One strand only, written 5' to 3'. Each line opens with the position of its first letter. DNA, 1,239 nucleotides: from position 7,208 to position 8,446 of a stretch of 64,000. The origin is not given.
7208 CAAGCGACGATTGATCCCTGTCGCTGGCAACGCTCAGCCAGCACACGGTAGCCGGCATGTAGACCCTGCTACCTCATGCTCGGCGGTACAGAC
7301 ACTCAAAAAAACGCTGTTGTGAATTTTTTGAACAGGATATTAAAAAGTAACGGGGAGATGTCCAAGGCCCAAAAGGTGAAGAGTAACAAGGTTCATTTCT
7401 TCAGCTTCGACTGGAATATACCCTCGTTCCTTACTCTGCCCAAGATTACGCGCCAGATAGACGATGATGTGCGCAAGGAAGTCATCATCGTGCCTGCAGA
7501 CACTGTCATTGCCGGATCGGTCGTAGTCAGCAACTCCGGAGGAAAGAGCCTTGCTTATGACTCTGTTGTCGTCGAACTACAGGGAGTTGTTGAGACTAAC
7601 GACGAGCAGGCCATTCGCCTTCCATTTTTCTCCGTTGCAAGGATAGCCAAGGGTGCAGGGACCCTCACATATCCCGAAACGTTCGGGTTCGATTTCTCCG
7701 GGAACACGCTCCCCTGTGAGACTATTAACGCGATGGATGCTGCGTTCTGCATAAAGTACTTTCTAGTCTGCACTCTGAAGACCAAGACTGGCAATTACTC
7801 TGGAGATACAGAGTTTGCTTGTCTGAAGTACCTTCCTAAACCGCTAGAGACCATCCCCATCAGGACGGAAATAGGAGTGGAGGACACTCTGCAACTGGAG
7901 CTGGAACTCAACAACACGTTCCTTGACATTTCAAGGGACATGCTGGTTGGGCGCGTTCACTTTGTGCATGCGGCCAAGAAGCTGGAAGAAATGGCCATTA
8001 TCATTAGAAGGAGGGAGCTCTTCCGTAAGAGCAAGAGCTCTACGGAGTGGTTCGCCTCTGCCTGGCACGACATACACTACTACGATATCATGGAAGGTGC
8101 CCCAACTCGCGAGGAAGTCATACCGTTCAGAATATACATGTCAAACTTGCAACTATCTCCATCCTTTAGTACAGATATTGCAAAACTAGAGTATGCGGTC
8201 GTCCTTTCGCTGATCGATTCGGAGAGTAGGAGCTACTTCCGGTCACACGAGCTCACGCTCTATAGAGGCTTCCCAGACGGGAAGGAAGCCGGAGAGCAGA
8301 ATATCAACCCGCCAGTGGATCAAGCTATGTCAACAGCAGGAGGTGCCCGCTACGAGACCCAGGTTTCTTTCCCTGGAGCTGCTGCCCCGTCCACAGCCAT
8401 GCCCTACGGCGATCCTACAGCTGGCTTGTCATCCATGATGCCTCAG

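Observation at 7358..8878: Retromer Vps26 carrying a ~200-aa low-complexity G/Y/P/Q-rich tail with NPYG/YG repeats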

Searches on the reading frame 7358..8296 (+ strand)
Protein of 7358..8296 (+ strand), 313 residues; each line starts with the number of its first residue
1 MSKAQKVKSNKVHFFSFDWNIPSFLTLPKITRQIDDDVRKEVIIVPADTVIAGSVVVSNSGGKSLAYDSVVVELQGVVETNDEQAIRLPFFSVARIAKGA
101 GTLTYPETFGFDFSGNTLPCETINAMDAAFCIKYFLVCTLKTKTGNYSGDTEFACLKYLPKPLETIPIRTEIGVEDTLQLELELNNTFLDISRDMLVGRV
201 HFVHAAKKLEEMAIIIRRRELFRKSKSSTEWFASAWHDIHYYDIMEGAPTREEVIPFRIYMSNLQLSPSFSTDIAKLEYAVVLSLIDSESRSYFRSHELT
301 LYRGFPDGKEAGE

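Call 20: find_homologous_proteins(query=window:7358-8296:+, max_evalue=1e-10)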
Query seq(313 aa) (313 aa): 5 proteins with E <= 1e-10 among 960 candidates.
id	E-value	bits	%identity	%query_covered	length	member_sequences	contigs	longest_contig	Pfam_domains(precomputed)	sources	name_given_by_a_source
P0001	2.4e-205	699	100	100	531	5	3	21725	PF03643.21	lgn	-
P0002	3.1e-205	698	100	100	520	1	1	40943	PF03643.21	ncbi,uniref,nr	ncbi:Vacuolar protein sorting 26, putative [Giardia lamblia P15]|uniref:Vacuolar protein sorting 26,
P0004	3.3e-194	662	93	100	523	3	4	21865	PF03643.21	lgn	-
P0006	2.9e-114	400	56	98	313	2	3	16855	PF03643.21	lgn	-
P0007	8.6e-105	368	55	93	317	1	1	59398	PF03643.21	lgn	-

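Call 35: search_protein_representatives(protein=window:7358-8296:+)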
Query: 313 residues. Proteins with E-value up to 0.001 (for the whole library): 487; up to 1e-10: 174; up to 1e-30: 5. The best 150 are listed.
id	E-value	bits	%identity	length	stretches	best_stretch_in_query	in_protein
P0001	7.6e-206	698.5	100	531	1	1-313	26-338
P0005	2.5e-135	467.0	67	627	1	1-310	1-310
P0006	9.1e-115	399.5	58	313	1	12-307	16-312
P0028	9.4e-51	189.4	36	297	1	11-304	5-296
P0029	5.1e-43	164.0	43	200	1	111-304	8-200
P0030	1.5e-30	123.0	34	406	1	66-308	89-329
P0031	1.9e-30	122.7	28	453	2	26-303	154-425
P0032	1.7e-29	119.6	32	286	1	48-304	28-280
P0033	2.6e-24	102.6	32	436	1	36-304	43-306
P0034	3.4e-24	102.2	29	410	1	49-303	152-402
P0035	8.8e-24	100.8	29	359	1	41-304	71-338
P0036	1.3e-23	100.3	29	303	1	40-304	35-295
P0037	1.9e-23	99.7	26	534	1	48-307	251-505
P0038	2.9e-23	99.1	30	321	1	47-303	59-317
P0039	3.6e-23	98.8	31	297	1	50-303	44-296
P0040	4.1e-23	98.6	32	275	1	53-303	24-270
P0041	1.6e-22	96.7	27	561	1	46-306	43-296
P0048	8.8e-21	91.0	30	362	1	51-303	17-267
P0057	1.4e-19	87.0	27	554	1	58-304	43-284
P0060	2.8e-19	86.1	26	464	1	43-304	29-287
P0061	2.8e-19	86.0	23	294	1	48-304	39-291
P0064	7.5e-19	84.6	28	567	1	52-303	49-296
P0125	2.1e-14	70.1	24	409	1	47-309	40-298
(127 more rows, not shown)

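Call 37: list_cluster_members(proteins=[P0060, P0028, P0029, P0032, P0030, P0033, P0041, P0057, P0064, P0125])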
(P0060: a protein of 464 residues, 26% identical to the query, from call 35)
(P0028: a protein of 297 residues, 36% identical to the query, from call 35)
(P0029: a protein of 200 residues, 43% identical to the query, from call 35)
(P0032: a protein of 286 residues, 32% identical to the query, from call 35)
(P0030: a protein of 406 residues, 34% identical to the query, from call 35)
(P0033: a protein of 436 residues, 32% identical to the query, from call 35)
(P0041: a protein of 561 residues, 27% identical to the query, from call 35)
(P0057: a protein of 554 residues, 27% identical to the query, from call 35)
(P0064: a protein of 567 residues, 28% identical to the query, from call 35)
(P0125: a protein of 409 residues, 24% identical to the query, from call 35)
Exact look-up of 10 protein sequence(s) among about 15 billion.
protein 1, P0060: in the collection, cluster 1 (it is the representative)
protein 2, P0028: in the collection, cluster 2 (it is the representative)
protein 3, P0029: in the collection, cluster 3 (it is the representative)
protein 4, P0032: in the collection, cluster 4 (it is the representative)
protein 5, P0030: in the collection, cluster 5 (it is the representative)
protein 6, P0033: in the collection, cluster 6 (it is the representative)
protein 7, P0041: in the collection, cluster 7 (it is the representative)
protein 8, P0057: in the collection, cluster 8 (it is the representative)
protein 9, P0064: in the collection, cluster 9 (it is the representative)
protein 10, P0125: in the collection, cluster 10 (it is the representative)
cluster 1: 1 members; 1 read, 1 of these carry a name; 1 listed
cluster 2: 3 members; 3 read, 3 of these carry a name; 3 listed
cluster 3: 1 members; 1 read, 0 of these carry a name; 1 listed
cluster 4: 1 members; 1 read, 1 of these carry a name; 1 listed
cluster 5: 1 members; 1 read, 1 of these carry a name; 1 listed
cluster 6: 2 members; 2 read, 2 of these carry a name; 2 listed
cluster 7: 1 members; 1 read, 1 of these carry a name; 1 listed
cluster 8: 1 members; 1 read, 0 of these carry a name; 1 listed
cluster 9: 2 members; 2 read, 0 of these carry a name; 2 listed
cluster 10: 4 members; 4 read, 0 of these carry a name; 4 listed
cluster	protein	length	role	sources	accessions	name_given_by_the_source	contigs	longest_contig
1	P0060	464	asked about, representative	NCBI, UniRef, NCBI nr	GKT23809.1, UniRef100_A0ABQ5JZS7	Vacuolar protein sorting protein 26 related like protein [Aduncisulcus paluster] | Vacuolar protein sorting protein 26 related like protein n=1 Tax=Aduncisulcus paluster ...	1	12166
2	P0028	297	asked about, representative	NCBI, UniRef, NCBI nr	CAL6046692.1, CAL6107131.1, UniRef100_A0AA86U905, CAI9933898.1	Vacuolar_protein sorting 26 [Hexamita inflata] | Vacuolar protein sorting 26 n=1 Tax=Hexamita inflata TaxID=28002 RepID=A0AA86U905_9EUKA | Vacuolar protein sorting 26 [Hexamita inflata]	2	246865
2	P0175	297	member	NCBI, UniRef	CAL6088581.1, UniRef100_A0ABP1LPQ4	Vacuolar_protein sorting 26 [Hexamita inflata] | Vacuolar_protein sorting 26 n=1 Tax=Hexamita inflata TaxID=28002 RepID=A0ABP1LPQ4_9EUKA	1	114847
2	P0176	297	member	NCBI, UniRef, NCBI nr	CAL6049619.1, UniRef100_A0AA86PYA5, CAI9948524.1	Vacuolar_protein sorting 26 [Hexamita inflata] | Vacuolar protein sorting 26 n=1 Tax=Hexamita inflata TaxID=28002 RepID=A0AA86PYA5_9EUKA | Vacuolar protein sorting 26 [Hexamita inflata]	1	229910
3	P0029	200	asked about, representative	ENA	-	-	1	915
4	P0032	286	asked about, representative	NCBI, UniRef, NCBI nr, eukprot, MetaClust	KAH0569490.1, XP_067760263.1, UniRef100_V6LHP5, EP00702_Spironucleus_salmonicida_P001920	Vacuolar protein sorting 26 [Spironucleus salmonicida] | Vacuolar protein sorting 26 n=2 Tax=Spironucleus TaxID=39709 RepID=V6LHP5_9EUKA | EST43211.1 Vacuolar protein sorting-associated protein 26 [Spironucleus salmonicida]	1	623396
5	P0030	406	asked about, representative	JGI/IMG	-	vacuolar protein sorting-associated protein 26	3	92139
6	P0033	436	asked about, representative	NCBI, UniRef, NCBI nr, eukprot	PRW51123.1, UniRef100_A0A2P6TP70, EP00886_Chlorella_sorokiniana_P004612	vacuolar sorting-associated 26A-like isoform A [Chlorella sorokiniana] | Vacuolar sorting-associated 26A-like isoform A n=1 Tax=Chlorella sorokiniana TaxID=3076 ... | PRW51123.1 vacuolar sorting-associated 26A-like isoform A [Chlorella sorokiniana]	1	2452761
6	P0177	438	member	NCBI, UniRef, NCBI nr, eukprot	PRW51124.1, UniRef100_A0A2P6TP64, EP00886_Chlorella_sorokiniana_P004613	vacuolar sorting-associated 26A-like isoform B [Chlorella sorokiniana] | Vacuolar sorting-associated 26A-like isoform B n=1 Tax=Chlorella sorokiniana TaxID=3076 ... | PRW51124.1 vacuolar sorting-associated 26A-like isoform B [Chlorella sorokiniana]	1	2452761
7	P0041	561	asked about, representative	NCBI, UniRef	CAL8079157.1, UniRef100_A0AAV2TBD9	unnamed protein product [Calicophoron daubneyi] | Uncharacterized protein n=1 Tax=Calicophoron daubneyi TaxID=300641 RepID=A0AAV2TBD9_CALDB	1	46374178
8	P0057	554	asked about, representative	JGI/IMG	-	-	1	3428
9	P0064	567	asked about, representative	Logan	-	-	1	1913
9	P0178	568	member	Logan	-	-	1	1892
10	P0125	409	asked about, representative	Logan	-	-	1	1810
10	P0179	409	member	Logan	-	-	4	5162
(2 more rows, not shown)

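Call 41: find_homologous_proteins(query=A3, max_evalue=1e-8)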
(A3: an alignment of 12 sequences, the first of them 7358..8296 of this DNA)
Query A3 (12 sequences) (313 aa, profile of the alignment): 7 proteins with E <= 1e-8 among 4061 candidates.
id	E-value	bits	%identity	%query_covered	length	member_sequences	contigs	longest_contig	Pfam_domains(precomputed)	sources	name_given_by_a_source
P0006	7.7e-111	388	56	98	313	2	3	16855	PF03643.21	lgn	-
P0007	2.5e-109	383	55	93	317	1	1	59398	PF03643.21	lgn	-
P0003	4.0e-108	379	96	100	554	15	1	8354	PF03643.21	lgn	-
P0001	7.9e-108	378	100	100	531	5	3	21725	PF03643.21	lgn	-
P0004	1.4e-107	377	93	100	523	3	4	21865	PF03643.21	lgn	-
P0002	1.5e-107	377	100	100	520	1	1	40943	PF03643.21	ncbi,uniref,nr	ncbi:Vacuolar protein sorting 26, putative [Giardia lamblia P15]|uniref:Vacuolar protein sorting 26,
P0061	8.2e-103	362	23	85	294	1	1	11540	PF03643.21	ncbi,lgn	-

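Call 58: list_cluster_members(proteins=[P0031, P0034, P0035, P0036, P0037, P0038, P0039, P0040, P0048, P0061])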
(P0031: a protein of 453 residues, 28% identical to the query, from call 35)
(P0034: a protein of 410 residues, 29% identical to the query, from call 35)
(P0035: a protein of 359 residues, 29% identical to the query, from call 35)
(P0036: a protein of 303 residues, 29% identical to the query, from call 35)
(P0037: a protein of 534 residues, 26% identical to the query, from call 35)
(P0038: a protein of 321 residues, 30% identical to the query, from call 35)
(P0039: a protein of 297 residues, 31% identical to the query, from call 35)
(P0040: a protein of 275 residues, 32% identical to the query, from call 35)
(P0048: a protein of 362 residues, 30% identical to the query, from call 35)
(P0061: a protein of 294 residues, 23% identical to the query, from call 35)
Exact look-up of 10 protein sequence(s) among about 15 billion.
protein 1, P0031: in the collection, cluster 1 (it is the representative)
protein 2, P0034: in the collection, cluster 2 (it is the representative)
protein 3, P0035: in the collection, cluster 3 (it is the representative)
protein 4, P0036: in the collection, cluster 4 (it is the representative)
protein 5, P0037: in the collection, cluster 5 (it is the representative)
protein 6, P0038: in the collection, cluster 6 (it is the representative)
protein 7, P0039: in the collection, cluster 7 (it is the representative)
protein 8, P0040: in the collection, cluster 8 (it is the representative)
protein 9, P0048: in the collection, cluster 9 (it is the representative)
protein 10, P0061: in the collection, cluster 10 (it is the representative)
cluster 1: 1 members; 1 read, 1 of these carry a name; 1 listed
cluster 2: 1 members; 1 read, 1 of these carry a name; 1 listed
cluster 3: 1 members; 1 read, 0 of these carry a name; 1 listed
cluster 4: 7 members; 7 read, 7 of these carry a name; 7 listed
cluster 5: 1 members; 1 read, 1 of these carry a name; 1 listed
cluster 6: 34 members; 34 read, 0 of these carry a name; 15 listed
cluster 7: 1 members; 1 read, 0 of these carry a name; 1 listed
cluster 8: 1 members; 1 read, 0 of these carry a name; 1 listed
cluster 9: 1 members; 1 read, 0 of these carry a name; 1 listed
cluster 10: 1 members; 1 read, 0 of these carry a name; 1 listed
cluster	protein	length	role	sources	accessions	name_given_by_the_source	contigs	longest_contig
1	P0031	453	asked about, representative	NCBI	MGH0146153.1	UNVERIFIED_CONTAM: hypothetical protein FKN15_055310 [Acipenser sinensis]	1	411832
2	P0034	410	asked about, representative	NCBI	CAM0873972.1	unnamed protein product [Alopecurus aequalis]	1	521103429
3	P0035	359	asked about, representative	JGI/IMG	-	-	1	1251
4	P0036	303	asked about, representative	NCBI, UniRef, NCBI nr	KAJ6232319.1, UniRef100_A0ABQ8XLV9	vacuolar protein sorting-associated protein [Anaeramoeba flamelloides] | Vacuolar protein sorting-associated protein n=1 Tax=Anaeramoeba flamelloides ...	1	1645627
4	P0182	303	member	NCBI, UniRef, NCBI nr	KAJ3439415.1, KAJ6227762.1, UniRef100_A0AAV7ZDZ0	vacuolar protein sorting-associated protein [Anaeramoeba flamelloides] | Vacuolar protein sorting-associated protein n=1 Tax=Anaeramoeba flamelloides ...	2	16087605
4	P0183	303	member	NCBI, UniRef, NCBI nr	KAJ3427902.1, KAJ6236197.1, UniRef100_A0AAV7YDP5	vacuolar protein sorting-associated protein [Anaeramoeba flamelloides] | Vacuolar protein sorting-associated protein n=1 Tax=Anaeramoeba flamelloides ...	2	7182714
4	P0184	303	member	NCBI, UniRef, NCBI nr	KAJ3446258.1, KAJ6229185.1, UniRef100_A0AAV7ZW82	vacuolar protein sorting-associated protein [Anaeramoeba flamelloides] | Vacuolar protein sorting-associated protein n=1 Tax=Anaeramoeba flamelloides ...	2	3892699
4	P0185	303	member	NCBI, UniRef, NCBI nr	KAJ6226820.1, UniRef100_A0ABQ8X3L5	vacuolar protein sorting-associated protein [Anaeramoeba flamelloides] | Vacuolar protein sorting-associated protein n=1 Tax=Anaeramoeba flamelloides ...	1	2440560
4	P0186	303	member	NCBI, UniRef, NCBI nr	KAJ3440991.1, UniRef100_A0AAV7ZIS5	vacuolar protein sorting-associated protein [Anaeramoeba flamelloides] | Vacuolar protein sorting-associated protein n=1 Tax=Anaeramoeba flamelloides ...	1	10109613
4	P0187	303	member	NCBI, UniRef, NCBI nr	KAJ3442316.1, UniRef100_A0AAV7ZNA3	vacuolar protein sorting-associated protein [Anaeramoeba flamelloides] | Vacuolar protein sorting-associated protein n=1 Tax=Anaeramoeba flamelloides ...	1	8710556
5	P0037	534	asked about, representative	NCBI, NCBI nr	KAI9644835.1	Vacuolar protein sorting-associated protein 26 [Ciborinia camelliae]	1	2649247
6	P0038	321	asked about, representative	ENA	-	-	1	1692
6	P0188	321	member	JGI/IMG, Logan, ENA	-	-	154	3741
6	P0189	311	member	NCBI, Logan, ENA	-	-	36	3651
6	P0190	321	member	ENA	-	-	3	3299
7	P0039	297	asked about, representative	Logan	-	-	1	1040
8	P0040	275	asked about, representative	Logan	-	-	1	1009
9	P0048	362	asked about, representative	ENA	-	-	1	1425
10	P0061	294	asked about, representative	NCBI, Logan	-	-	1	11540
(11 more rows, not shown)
